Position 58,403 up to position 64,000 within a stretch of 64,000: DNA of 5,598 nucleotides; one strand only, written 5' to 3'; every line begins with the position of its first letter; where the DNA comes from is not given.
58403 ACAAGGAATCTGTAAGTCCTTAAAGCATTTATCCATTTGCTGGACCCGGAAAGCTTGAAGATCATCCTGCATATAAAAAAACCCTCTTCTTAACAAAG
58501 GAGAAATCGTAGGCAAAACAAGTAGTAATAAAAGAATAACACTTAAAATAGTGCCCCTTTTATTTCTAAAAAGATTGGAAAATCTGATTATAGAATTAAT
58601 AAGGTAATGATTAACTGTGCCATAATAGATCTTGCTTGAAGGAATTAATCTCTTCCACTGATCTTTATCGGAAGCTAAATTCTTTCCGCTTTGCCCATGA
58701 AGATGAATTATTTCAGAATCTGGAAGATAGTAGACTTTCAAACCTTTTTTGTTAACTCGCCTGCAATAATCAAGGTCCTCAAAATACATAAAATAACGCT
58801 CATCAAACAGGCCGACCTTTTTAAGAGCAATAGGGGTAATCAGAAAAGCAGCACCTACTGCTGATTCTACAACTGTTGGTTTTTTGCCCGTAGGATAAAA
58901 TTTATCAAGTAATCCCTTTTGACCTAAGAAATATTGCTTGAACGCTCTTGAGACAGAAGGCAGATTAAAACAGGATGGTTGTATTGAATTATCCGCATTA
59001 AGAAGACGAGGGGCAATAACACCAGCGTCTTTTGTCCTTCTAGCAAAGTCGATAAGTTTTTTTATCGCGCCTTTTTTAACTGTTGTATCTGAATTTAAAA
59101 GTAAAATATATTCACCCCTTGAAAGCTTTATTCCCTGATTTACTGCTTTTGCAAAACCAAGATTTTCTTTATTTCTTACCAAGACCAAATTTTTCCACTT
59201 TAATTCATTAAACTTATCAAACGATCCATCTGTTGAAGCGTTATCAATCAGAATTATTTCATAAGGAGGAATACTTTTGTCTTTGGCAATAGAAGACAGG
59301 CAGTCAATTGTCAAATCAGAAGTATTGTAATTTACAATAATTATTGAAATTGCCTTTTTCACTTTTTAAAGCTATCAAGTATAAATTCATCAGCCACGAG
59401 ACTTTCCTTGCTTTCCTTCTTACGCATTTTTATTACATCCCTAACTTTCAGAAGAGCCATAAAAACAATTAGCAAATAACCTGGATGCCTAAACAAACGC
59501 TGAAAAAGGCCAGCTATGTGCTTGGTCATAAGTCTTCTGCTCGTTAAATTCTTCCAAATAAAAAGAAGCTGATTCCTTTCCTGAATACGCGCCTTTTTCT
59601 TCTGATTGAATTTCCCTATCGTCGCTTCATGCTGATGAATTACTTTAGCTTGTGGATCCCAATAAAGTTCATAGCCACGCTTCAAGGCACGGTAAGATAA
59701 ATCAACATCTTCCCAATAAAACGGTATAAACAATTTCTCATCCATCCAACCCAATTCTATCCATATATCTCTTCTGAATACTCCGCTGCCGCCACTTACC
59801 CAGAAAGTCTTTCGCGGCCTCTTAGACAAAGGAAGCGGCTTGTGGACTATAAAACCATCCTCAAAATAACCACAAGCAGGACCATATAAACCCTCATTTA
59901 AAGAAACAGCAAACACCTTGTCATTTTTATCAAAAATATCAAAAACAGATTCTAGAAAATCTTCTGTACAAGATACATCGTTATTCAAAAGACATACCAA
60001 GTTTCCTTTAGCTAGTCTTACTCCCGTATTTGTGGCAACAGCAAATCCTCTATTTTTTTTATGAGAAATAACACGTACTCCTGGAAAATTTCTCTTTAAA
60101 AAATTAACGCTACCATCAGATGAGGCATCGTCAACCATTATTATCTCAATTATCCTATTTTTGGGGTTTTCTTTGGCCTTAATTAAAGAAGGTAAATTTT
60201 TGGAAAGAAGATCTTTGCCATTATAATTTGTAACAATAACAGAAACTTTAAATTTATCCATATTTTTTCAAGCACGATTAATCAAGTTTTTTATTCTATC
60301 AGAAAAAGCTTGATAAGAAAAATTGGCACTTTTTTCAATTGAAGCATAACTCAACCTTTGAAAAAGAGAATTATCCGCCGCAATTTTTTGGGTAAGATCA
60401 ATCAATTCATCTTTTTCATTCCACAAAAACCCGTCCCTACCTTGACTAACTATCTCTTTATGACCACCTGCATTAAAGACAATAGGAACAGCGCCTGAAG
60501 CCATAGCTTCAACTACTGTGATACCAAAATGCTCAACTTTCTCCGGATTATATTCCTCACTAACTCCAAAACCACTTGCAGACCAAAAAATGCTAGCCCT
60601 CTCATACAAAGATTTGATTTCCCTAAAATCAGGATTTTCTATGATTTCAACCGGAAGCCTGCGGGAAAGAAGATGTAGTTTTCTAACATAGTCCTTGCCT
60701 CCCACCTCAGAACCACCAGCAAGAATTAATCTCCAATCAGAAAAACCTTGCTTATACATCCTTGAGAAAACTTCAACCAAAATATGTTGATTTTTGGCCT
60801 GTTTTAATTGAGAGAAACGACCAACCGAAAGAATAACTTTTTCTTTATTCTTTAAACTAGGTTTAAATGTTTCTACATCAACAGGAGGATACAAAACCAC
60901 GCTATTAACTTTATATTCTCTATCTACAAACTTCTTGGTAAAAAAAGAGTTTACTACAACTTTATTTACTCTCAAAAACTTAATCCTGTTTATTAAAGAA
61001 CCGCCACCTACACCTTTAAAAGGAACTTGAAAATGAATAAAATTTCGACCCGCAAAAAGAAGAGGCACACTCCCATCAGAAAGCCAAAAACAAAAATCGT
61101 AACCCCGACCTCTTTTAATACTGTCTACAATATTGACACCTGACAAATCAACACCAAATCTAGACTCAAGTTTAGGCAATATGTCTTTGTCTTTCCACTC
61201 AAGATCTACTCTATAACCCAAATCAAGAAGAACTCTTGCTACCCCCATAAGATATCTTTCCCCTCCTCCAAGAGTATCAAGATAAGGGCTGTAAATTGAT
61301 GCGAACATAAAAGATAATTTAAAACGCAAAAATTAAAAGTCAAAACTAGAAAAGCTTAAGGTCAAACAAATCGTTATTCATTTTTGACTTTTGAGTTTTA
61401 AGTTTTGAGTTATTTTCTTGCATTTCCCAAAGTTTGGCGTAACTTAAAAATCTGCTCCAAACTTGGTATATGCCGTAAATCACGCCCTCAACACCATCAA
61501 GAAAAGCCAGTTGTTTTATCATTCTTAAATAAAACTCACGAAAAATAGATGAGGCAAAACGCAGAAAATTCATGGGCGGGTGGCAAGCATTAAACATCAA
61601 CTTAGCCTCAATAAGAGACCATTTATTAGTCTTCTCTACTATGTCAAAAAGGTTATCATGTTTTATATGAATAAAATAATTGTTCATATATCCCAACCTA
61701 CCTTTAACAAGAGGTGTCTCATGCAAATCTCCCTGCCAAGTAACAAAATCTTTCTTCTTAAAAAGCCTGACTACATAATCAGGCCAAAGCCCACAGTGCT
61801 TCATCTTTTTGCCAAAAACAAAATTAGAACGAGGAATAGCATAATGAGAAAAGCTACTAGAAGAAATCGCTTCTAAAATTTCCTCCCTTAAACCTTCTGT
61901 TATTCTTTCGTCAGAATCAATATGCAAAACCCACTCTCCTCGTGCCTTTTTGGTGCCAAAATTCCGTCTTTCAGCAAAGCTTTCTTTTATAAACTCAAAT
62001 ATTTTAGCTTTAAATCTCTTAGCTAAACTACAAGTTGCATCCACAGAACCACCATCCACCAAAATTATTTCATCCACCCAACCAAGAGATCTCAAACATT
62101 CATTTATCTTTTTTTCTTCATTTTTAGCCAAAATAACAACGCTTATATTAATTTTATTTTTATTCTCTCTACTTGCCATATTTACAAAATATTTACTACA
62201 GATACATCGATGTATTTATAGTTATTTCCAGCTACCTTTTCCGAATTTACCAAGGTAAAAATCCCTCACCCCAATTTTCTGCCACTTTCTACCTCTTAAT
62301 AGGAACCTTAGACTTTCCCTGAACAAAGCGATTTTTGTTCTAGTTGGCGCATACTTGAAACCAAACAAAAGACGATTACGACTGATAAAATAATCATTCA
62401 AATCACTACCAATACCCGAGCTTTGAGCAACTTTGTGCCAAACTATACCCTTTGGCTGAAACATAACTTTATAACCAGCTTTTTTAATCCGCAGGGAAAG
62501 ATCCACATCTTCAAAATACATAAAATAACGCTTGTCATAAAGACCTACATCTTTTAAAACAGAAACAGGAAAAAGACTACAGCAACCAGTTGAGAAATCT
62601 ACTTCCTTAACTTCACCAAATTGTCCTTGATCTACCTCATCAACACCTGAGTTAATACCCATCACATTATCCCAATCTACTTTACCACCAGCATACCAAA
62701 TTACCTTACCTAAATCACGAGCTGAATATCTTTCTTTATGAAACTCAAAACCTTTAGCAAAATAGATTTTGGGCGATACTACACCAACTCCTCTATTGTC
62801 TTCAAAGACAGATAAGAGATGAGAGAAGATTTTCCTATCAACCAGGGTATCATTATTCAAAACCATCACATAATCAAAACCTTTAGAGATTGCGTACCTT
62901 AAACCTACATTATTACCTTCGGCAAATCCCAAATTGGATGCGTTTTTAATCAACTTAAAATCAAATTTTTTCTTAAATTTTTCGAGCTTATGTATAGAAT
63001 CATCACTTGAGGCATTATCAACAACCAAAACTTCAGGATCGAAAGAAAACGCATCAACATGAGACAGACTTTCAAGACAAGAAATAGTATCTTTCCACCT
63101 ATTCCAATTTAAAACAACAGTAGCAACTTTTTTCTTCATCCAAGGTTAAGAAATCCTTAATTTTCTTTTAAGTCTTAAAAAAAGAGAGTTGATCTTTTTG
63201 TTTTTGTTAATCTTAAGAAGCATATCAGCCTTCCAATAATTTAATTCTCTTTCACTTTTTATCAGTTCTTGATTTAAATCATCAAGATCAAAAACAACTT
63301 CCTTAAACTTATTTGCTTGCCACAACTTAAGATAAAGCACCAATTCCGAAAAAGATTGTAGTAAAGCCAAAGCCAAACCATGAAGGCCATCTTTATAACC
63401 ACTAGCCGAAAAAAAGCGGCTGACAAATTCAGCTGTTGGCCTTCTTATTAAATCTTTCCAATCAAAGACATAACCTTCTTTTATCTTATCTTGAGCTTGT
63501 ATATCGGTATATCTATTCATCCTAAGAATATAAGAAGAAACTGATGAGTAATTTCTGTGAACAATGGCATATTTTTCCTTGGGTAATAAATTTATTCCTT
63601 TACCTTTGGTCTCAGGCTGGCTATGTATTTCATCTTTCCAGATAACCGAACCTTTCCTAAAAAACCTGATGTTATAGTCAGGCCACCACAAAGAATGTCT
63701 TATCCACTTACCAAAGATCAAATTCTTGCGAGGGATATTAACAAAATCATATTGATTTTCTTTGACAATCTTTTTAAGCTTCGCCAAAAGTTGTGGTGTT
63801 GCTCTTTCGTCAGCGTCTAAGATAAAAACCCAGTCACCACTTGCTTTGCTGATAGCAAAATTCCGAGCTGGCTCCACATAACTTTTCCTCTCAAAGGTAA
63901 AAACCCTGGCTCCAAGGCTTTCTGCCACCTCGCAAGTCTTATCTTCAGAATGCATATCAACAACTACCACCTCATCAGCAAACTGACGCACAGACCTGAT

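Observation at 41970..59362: Second expanded membrane-protein family (GYGYP-LFN-YY-P-F-YYLGE / QFPWRF motifs), including a GT2-GT-C fusion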

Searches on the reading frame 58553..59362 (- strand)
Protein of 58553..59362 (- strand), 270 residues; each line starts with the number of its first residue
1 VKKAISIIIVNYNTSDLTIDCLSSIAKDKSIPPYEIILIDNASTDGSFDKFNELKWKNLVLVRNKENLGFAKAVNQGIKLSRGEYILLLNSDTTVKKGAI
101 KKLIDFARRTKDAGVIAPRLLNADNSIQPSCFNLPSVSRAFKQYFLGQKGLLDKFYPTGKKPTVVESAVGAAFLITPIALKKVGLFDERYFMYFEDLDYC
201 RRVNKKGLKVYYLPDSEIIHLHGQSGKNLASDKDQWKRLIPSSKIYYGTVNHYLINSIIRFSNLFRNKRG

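Call 52: find_homologous_proteins(query=window:58553-59362:-, max_evalue=1e-10)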
Query window:58553-59362:- (270 aa): 7317 proteins with E <= 1e-10 among 8000 candidates; the best 120 are listed.
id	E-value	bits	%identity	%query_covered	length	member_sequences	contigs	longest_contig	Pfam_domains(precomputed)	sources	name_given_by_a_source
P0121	1.2e-129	450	74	100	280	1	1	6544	PF10111.15,PF13641.13,PF00535.33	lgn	-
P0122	9.7e-124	430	71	99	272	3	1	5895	PF10111.15,PF13641.13,PF00535.33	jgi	jgi:hypothetical protein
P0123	4.2e-102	359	61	98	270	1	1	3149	PF13632.13,PF10111.15,PF13641.13,PF00535.33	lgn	-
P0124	1.1e-99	351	61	96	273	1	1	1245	PF13712.13,PF13632.13,PF13641.13,PF00535.33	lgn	-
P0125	1.3e-99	351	60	95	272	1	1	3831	PF13632.13,PF10111.15,PF13641.13,PF00535.33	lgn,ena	-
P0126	2.8e-99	350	60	94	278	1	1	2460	PF13632.13,PF10111.15,PF13641.13,PF00535.33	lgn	-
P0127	3.1e-99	350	60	95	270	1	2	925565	PF13712.13,PF10111.15,PF13641.13,PF00535.33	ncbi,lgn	-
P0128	5.9e-99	349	59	94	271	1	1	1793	PF13632.13,PF10111.15,PF13641.13,PF00535.33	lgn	-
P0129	9.5e-99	348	59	96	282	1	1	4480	PF13712.13,PF13632.13,PF10111.15,PF13641.13,PF00535.33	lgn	-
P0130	1.4e-98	348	60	94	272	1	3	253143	PF13632.13,PF13641.13,PF00535.33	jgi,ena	-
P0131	4.1e-98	346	57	99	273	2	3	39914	PF13712.13,PF13632.13,PF10111.15,PF13641.13,PF00535.33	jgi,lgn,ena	-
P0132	5.6e-98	346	59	94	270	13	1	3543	PF13632.13,PF10111.15,PF13641.13,PF00535.33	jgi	jgi:hypothetical protein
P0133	6.4e-98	346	62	94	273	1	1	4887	PF13632.13,PF10111.15,PF13641.13,PF00535.33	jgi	-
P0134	6.7e-98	346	60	97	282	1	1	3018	PF10111.15,PF13641.13,PF00535.33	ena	-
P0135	8.1e-98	345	60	94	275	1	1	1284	PF13712.13,PF13632.13,PF10111.15,PF13641.13,PF00535.33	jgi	jgi:GT2 family glycosyltransferase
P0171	3.4e-95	337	58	94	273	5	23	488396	PF13632.13,PF10111.15,PF13641.13,PF00535.33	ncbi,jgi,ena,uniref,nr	ncbi:hypothetical protein A2715_04715 [Candidatus Woesebacteria bacterium RIFCSPHIGHO2_01_FULL_39_32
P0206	6.2e-94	333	59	94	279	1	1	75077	PF13632.13,PF10111.15,PF13641.13,PF00535.33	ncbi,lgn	-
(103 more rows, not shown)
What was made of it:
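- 58673..59362 (-): GT2 catalytic domain (aa 1-~230), with NSDT (aa 90-93) and FEDLD (aa 194-198) motifs. Free-standing 262-302 aa orthologs at 54-74% identity (call 52).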

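Call 53: find_encoding_contigs(protein=P0121, flank=6000, max_places=2)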
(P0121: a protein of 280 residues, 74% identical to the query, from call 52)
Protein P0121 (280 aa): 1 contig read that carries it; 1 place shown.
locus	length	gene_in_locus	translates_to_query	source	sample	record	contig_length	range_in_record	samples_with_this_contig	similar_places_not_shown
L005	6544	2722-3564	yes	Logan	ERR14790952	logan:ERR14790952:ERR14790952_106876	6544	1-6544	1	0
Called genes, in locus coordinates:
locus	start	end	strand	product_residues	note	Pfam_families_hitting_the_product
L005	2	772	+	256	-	?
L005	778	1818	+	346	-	PF00534:Glycos_transf_1, PF13692:Glyco_trans_1_4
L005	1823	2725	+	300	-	PF00535:Glycos_transf_2, PF13641:Glyco_tranf_2_3, PF10111:Glyco_tranf_2_2 (faint)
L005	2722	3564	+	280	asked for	PF00535:Glycos_transf_2, PF10111:Glyco_tranf_2_2, PF13641:Glyco_tranf_2_3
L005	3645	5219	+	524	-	PF10131:PTPS_related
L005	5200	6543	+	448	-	?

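Call 54: find_encoding_contigs(protein=P0206, flank=8000, max_places=1)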
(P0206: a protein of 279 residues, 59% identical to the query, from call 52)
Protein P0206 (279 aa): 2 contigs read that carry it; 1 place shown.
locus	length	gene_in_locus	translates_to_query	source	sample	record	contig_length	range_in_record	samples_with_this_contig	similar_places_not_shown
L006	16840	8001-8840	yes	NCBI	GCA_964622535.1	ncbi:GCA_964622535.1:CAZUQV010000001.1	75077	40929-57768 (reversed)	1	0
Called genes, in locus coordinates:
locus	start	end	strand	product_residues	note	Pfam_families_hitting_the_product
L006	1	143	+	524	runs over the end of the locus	PF02366:PMT, PF13231:PMT_2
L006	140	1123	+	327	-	PF01368:DHH, PF02272:DHHA1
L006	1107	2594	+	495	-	PF13231:PMT_2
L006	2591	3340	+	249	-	PF00535:Glycos_transf_2, PF10111:Glyco_tranf_2_2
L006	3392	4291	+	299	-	PF00535:Glycos_transf_2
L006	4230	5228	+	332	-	PF00535:Glycos_transf_2, PF13641:Glyco_tranf_2_3, PF13632:Glyco_trans_2_3 (faint)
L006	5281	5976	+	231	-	-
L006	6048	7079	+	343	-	PF13439:Glyco_transf_4 (faint), PF00534:Glycos_transf_1, PF13692:Glyco_trans_1_4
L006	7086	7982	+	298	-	PF00535:Glycos_transf_2, PF10111:Glyco_tranf_2_2 (faint), PF13641:Glyco_tranf_2_3, PF13632:Glyco_trans_2_3 (faint)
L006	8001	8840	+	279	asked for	PF00535:Glycos_transf_2, PF10111:Glyco_tranf_2_2, PF13641:Glyco_tranf_2_3, PF13632:Glyco_trans_2_3 (faint)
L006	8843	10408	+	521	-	PF02366:PMT, PF13231:PMT_2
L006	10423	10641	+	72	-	-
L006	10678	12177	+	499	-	PF01943:Polysacc_synt, PF13440:Polysacc_synt_3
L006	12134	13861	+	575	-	-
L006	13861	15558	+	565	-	-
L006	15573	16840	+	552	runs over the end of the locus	PF09586:YfhO, PF10131:PTPS_related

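Call 55: find_encoding_contigs(protein=P0171, flank=8000, max_places=1)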
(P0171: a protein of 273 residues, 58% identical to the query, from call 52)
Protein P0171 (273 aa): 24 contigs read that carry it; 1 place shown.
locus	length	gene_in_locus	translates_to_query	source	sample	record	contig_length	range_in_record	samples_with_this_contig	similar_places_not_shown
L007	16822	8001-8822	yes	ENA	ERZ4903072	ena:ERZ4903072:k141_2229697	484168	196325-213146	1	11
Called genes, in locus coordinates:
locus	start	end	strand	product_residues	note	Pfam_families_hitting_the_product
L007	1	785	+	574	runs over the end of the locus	-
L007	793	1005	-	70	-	-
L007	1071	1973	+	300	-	PF00535:Glycos_transf_2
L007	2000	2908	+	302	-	PF00535:Glycos_transf_2, PF10111:Glyco_tranf_2_2 (faint), PF13641:Glyco_tranf_2_3, PF13632:Glyco_trans_2_3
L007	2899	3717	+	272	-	PF00535:Glycos_transf_2, PF13641:Glyco_tranf_2_3 (faint)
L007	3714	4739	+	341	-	PF13439:Glyco_transf_4 (weak), PF00534:Glycos_transf_1, PF13692:Glyco_trans_1_4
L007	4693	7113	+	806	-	PF09586:YfhO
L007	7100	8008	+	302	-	PF00535:Glycos_transf_2, PF10111:Glyco_tranf_2_2 (faint), PF13641:Glyco_tranf_2_3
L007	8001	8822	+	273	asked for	PF00535:Glycos_transf_2, PF10111:Glyco_tranf_2_2, PF13641:Glyco_tranf_2_3, PF13632:Glyco_trans_2_3 (weak)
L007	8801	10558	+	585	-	PF13231:PMT_2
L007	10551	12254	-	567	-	PF13231:PMT_2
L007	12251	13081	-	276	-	-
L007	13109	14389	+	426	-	-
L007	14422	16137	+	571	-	PF13231:PMT_2 (faint)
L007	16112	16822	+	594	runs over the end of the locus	-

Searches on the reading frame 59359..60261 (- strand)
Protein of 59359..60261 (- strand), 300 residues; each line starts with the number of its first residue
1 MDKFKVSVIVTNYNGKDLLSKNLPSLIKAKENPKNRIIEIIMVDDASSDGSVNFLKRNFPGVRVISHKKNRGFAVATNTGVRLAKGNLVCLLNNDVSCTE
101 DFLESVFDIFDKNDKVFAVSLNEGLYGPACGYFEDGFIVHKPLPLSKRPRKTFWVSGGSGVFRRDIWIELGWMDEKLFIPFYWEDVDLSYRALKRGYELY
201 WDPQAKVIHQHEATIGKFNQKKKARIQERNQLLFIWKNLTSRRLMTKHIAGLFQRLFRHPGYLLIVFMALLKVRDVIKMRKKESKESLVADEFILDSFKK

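Call 9: search_protein_families(library=pfam, proteins=[window:59359-60261:-], max_evalue=0.01)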
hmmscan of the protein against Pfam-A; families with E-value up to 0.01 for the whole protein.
window:59359-60261:- (300 aa): 5 families
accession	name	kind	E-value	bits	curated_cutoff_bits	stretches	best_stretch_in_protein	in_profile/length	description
PF00535.33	Glycos_transf_2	-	3.1e-24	86.2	23.3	1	7-119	1-112/168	Glycosyl transferase family 2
PF13641.12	Glyco_tranf_2_3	-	1.2e-13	52.1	27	1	6-222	3-224/230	Glycosyltransferase like family 2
PF13632.12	Glyco_trans_2_3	-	9.6e-07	29.3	27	1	89-268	2-175/198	Glycosyl transferase family group 2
PF10111.15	Glyco_tranf_2_2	-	2.9e-05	24.1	27.3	1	35-109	27-105/276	Glycosyltransferase like family 2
PF13712.12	Glyco_tranf_2_5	-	0.0062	16.7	27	0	172-225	151-203/210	Glycosyltransferase like family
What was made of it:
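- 59359..60261 (-): GT2u: free GT2 (300 aa) always upstream; a conserved partner in the GT4-GT2u-GT2f block. Pfam (call 9).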

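Call 11: search_protein_families(library=ncbifam, proteins=[window:59359-60261:-], max_evalue=0.01)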
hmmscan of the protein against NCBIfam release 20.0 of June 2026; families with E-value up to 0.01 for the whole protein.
window:59359-60261:- (300 aa): 19 families
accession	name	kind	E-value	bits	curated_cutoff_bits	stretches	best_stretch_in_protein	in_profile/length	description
TIGR03965.1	mycofact_glyco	equivalog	1.4e-22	80.2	280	2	5-113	75-182/467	mycofactocin biosynthesis glycosyltransferase MftF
NF041875.1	EPS_EpsD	equivalog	1.7e-18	67.1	370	1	6-112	1-106/325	exopolysaccharide biosynthesis glycosyltransferase EpsD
TIGR03937.1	PgaC_IcaA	equivalog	5.2e-15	55.3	422.3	1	5-122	46-162/407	poly-beta-1,6-N-acetyl-D-glucosamine synthase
NF007482.0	PRK10073.1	equivalog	1.4e-14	53.9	423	1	3-114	5-114/334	glycosyltransferase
NF038299.1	EPS_HpsN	equivalog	1.4e-13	50.5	425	2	5-119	2-115/317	hormogonium polysaccharide biosynthesis glycosyltransferase HpsN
TIGR01556.1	rhamnosyltran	subfamily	3.4e-13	49.4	200.55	1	34-210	18-201/281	rhamnosyltransferase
TIGR04283.1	glyco_like_mftF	equivalog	6.4e-12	45.5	182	1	6-117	1-104/221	TIGR04283 family arsenosugar biosynthesis glycosyltransferase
NF047683.1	TeichurnBiosyTuaG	equivalog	2.9e-11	43.5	400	1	4-119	6-120/252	teichuronic acid biosynthesis protein TuaG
NF038302.1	EPS_HpsE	equivalog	6e-09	35.3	300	1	5-118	2-119/307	hormogonium polysaccharide biosynthesis glycosyltransferase HpsE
NF053739.1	GlytfEpsEBac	equivalog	9.7e-08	31.3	450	1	5-116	2-113/265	glycosyltransferase EpsE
TIGR04009.1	wcaE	equivalog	5.4e-07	29.1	369.2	1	6-119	3-116/248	colanic acid biosynthesis glycosyltransferase WcaE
NF047588.1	GlcsyltransPgfSStrep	equivalog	5.5e-07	29.1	500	1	5-110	2-110/308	glycosyltransferase PgfS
NF041394.1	GtaseAglG_Halo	equivalog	1.3e-06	27.9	440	1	5-117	2-114/304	glucosyl-dolichyl phosphate glucuronosyltransferase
TIGR03111.1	glyc2_xrt_Gpos1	hypoth_equivalog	1.3e-06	27.5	363.95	1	5-119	50-165/439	TIGR03111 family XrtG-associated glycosyltransferase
NF007986.1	PRK10714.1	equivalog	4.4e-06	25.9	529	1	5-99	7-104/316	undecaprenyl-phosphate 4-deoxy-4-formamido-L-arabinose transferase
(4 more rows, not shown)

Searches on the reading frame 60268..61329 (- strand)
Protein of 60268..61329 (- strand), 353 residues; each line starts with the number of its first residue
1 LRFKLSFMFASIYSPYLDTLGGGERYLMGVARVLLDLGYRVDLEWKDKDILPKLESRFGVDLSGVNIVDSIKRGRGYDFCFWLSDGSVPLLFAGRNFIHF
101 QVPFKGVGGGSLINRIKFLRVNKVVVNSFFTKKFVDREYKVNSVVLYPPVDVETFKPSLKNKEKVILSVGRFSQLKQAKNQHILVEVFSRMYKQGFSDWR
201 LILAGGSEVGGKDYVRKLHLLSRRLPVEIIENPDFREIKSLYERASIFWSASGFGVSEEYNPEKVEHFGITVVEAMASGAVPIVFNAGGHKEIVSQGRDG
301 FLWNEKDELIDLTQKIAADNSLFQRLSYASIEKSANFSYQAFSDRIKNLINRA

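Call 9: search_protein_families(library=pfam, proteins=[window:60268-61329:-], max_evalue=0.01)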
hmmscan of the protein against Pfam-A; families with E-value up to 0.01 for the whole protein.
window:60268-61329:- (353 aa): 4 families
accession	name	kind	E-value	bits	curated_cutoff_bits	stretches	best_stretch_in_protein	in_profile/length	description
PF00534.26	Glycos_transf_1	-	8.7e-23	81.2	26.4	1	155-330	7-169/172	Glycosyl transferases group 1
PF13692.12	Glyco_trans_1_4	-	6.2e-18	65.9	27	1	163-316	1-136/142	Glycosyl transferases group 1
PF13439.12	Glyco_transf_4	-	0.0019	18.7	28.5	0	116-153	130-169/170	Glycosyltransferase Family 4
PF20706.3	GT4-conflict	-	0.0039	16.7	26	1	144-286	175-311/385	Family 4 Glycosyltransferase in conflict systems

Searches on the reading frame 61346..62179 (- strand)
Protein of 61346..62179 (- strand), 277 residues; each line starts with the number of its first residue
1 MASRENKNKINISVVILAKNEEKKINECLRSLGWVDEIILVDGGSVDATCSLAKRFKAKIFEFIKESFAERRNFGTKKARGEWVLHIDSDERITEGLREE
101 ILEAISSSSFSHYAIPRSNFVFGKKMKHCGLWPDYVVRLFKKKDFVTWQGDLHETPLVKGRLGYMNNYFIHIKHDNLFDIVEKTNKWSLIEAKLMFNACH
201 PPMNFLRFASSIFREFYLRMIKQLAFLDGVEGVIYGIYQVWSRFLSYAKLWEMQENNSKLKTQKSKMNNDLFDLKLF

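Call 9: search_protein_families(library=pfam, proteins=[window:61346-62179:-], max_evalue=0.01)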
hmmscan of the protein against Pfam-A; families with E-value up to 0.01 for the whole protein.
window:61346-62179:- (277 aa): 3 families
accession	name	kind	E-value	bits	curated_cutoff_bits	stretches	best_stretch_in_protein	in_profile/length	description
PF00535.33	Glycos_transf_2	-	3.1e-15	57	23.3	1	13-124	1-124/168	Glycosyl transferase family 2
PF10111.15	Glyco_tranf_2_2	-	9.5e-06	25.7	27.3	1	13-110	1-111/276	Glycosyltransferase like family 2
PF13704.12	Glyco_tranf_2_4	-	0.004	18.1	27.5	0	20-92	2-83/98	Glycosyl transferase family 2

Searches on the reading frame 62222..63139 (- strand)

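Call 9: search_protein_families(library=pfam, proteins=[window:62222-63139:-], max_evalue=0.01)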
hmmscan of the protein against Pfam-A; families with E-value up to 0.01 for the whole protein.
window:62222-63139:- (305 aa): 5 families
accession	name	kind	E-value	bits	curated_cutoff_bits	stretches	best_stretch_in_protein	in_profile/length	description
PF00535.33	Glycos_transf_2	-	1.8e-15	57.7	23.3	1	8-162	3-132/168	Glycosyl transferase family 2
PF13641.12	Glyco_tranf_2_3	-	6.1e-14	53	27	1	5-240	3-216/230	Glycosyltransferase like family 2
PF13632.12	Glyco_trans_2_3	-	1.2e-08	35.4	27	1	177-274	66-155/198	Glycosyl transferase family group 2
PF10111.15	Glyco_tranf_2_2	-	6.1e-05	23.1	27.3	1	31-111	26-105/276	Glycosyltransferase like family 2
PF13506.12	Glyco_transf_21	-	0.00061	19.7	21.7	0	176-239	95-158/174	Glycosyl transferase family 21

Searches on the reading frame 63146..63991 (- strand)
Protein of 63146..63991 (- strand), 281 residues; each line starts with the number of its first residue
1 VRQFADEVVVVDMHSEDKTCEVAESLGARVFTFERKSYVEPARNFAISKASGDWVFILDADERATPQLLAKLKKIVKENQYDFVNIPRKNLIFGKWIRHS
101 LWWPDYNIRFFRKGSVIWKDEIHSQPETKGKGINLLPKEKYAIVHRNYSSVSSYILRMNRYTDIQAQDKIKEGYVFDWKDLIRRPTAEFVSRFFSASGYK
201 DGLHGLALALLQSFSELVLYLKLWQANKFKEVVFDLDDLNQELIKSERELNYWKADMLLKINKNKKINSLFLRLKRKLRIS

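Call 25: search_protein_families(library=pfam, proteins=[window:63146-63991:-], max_evalue=0.001)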
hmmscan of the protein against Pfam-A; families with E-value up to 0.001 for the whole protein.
window:63146-63991:- (281 aa): 2 families
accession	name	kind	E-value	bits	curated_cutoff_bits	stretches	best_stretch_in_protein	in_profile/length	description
PF00535.33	Glycos_transf_2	-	4.3e-17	63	23.3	1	6-113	28-140/168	Glycosyl transferase family 2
PF10111.15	Glyco_tranf_2_2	-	0.00029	20.9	27.3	1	7-78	31-108/276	Glycosyltransferase like family 2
